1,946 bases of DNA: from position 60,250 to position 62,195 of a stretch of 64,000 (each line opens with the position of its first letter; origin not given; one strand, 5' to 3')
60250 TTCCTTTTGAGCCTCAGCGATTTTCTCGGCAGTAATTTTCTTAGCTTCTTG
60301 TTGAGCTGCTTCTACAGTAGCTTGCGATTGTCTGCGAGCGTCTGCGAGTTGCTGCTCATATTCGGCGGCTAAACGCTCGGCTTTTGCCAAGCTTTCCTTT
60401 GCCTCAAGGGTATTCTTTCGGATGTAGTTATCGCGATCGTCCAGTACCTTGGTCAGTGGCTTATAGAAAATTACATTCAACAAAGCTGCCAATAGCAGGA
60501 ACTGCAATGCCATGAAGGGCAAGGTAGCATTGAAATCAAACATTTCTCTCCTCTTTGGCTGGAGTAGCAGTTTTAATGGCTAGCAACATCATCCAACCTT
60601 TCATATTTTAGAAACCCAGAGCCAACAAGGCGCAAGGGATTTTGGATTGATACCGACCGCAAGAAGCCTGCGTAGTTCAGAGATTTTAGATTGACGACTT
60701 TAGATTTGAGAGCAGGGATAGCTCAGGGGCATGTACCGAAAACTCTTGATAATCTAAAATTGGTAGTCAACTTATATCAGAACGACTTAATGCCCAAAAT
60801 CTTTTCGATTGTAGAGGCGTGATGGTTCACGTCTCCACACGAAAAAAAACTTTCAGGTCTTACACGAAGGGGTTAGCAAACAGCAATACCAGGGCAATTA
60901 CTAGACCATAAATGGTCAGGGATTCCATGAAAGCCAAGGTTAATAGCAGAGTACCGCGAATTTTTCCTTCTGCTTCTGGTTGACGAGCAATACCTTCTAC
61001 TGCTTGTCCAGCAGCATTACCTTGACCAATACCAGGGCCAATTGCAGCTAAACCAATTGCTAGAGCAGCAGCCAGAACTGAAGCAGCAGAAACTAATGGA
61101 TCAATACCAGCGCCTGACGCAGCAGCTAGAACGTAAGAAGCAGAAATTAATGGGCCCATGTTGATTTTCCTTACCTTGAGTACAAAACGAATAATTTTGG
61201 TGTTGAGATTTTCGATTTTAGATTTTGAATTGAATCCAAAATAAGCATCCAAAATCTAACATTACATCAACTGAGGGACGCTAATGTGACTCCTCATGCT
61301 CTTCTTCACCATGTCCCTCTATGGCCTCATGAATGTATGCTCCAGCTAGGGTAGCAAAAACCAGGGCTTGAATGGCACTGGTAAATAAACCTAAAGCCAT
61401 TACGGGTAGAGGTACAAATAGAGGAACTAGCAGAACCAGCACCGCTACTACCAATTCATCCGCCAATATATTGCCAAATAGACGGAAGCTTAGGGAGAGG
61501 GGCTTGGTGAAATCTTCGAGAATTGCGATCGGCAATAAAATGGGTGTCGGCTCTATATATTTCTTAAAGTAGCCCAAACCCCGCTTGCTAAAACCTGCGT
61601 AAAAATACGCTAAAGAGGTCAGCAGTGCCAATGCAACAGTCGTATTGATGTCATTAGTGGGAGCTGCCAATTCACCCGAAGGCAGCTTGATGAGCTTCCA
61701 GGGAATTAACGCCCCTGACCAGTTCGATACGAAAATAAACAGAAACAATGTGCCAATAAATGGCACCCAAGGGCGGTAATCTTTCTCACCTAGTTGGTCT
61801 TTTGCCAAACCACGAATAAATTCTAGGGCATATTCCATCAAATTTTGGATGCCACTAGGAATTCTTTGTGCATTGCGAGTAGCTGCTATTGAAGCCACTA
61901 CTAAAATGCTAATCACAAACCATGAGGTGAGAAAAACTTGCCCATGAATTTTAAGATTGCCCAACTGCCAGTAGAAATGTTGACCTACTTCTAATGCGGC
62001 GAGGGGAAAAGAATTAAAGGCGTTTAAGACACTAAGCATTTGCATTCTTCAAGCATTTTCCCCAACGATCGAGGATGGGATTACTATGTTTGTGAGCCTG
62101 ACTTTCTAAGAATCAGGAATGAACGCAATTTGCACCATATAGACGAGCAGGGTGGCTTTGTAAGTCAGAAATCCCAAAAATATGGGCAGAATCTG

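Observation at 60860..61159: ATP synthase c subunit with a duplicated, diverged N-terminus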

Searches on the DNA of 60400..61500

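Call 51: search_rna_families(source=window, start=60400, end=61500, threshold=evalue, max_evalue=1)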
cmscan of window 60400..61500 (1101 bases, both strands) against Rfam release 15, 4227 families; matches with E-value up to 1: 1.
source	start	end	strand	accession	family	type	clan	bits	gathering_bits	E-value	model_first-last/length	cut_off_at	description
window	61159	61261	-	RF01827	SAR11_0636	Gene; sRNA;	-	27.1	67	0.064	1-90/90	no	SAR11_0636 sRNA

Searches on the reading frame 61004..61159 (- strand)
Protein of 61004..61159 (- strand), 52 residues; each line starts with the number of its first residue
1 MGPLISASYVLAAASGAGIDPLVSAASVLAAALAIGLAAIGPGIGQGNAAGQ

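Call 19: find_related_loci(query=window:61004-61159:-, collection=genome_contigs, flank=1500)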
Query seq(52 aa) (52 aa) in genome_contigs; peptide patterns used: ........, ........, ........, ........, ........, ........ (x = any residue, [..] = any of these).
600 stretches matched a pattern (row limit reached: there are more); 16 encode a relative of the query (tblastn E <= 1e-3); 16 distinct loci.
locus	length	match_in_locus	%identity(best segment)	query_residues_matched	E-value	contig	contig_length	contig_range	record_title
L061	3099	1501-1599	82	19-51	2e-13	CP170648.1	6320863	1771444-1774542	MAG: Stenomitos frigidus ULC029 chromosome, complete genome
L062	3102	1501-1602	76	19-52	5e-12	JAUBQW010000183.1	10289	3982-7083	Microcoleus sp. Pol11C3 NODE_542_length_10289_cov_25.918038, whole genome shotgun sequence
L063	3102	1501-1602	85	19-52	2e-8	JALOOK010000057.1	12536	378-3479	MAG: Oscillatoria sp. Prado101 scaffold_4580, whole genome shotgun sequence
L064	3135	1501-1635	49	8-52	4e-7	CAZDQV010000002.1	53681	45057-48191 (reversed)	MAG TPA_asm: uncultured Oscillospiraceae bacterium isolate binchicken_co354_198 genome assembly, contig: NODE_411_length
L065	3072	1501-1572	83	29-52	7e-7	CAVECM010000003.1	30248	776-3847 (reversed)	Bacteroidaceae bacterium isolate SRR8978446_cleanbin_000002 genome assembly, contig: Spades_SRR8978446_contig_49, whole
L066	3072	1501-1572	83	29-52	1e-6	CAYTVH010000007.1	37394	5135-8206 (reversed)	MAG TPA_asm: uncultured Oscillospiraceae bacterium isolate SRP315200_co1_592 genome assembly, contig: NODE_1398_length_3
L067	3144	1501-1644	73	4-52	2e-6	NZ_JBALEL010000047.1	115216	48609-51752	MAG: Nostoc sp. isolate P6236 bin 11 NODE_63_length_115216_cov_35.044701, whole genome shotgun sequence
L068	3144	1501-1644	73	4-52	2e-6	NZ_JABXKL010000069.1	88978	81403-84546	MAG: Nostoc sp. NMS9 NODE_178_length_88978_cov_161.16, whole genome shotgun sequence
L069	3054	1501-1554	89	35-52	2e-6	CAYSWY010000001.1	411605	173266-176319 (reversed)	MAG TPA_asm: uncultured Lyngbya sp. isolate SRP063590_co1_198 genome assembly, contig: NODE_6_length_411605_cov_209.5237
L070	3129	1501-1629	77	10-52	3e-6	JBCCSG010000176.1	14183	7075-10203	MAG: Cyanobacteria bacterium P01_D01_bin.50 k141_2148778_length_14183_cov_195.3596, whole genome shotgun sequence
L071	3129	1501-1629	77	10-52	3e-6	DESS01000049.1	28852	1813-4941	MAG TPA_asm: Richelia sp. UBA3308 UBA3308_contig_1970, whole genome shotgun sequence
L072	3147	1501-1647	65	4-52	6e-6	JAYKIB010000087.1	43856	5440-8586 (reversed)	MAG: Prochlorothrix sp. isolate 315547 NODE_4665126, whole genome shotgun sequence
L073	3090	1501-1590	83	23-52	1e-5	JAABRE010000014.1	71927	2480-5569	MAG: Synechococcales cyanobacterium S06 isolate S06.Bin197 NODE_14_length_71927_cov_8.76303, whole genome shotgun sequen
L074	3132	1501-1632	78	8-52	1e-5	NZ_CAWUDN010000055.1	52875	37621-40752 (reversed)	Nostoc sp. PCC 9305 isolate Nostoc CCY 9926 NODE_55_length_52875_cov_150.514824, whole genome shotgun sequence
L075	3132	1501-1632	78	8-52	1e-5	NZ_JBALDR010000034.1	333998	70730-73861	MAG: Nostoc sp. isolate P2123 bin 17 NODE_8_length_333998_cov_282.693977, whole genome shotgun sequence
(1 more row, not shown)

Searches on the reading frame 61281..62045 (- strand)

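Call 68: search_protein_families(library=ncbifam, proteins=[window:61281-62045:-])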
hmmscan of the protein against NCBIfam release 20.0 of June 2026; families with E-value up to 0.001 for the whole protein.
window:61281-62045:- (254 aa): 14 families
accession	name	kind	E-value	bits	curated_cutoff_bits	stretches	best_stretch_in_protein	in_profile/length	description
NF004481.0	PRK05815.2-3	equivalog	6.4e-52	176.4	227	1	21-247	6-223/225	F0F1 ATP synthase subunit A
NF009955.0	PRK13421.1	equivalog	2.8e-46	157.8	302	1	25-251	11-226/231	F0F1 ATP synthase subunit A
NF009954.0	PRK13420.1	equivalog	8.9e-45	153.2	272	1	22-253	8-228/229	F0F1 ATP synthase subunit A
NF004486.0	PRK05815.3-4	equivalog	8.9e-45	153.1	272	1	31-243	23-224/224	F0F1 ATP synthase subunit A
TIGR01131.1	ATP_synt_6_or_A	equivalog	9.9e-43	146.6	102.6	1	37-242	13-227/227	F0F1 ATP synthase subunit A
NF004479.0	PRK05815.1-4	equivalog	2.4e-41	141.5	268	1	27-243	9-235/238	F0F1 ATP synthase subunit A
TIGR03306.1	altF1_A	exception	5.6e-40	137.3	302.1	1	22-241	5-215/217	alternate F1F0 ATPase, F0 subunit A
NF004484.0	PRK05815.3-2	equivalog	1.8e-34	119.5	234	1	22-239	6-221/226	F0F1 ATP synthase subunit A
NF004482.0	PRK05815.2-4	equivalog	1.8e-28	99.9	225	1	41-244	34-250/252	F0F1 ATP synthase subunit A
NF009953.0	PRK13419.1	equivalog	4.4e-26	92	460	1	39-252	114-340/346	F0F1 ATP synthase subunit A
NF004485.0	PRK05815.3-3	equivalog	1.1e-19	70.9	249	1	44-207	34-195/281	F0F1 ATP synthase subunit A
NF004477.0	PRK05815.1-1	equivalog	1.8e-19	70.3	280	1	38-245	44-268/268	F0F1 ATP synthase subunit A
NF004487.0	PRK05815.3-5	equivalog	1.8e-15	57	224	1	42-252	37-247/269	F0F1 ATP synthase subunit A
NF009952.0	PRK13417.1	equivalog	1.7e-06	27.7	531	0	128-220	217-316/352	F0F1 ATP synthase subunit A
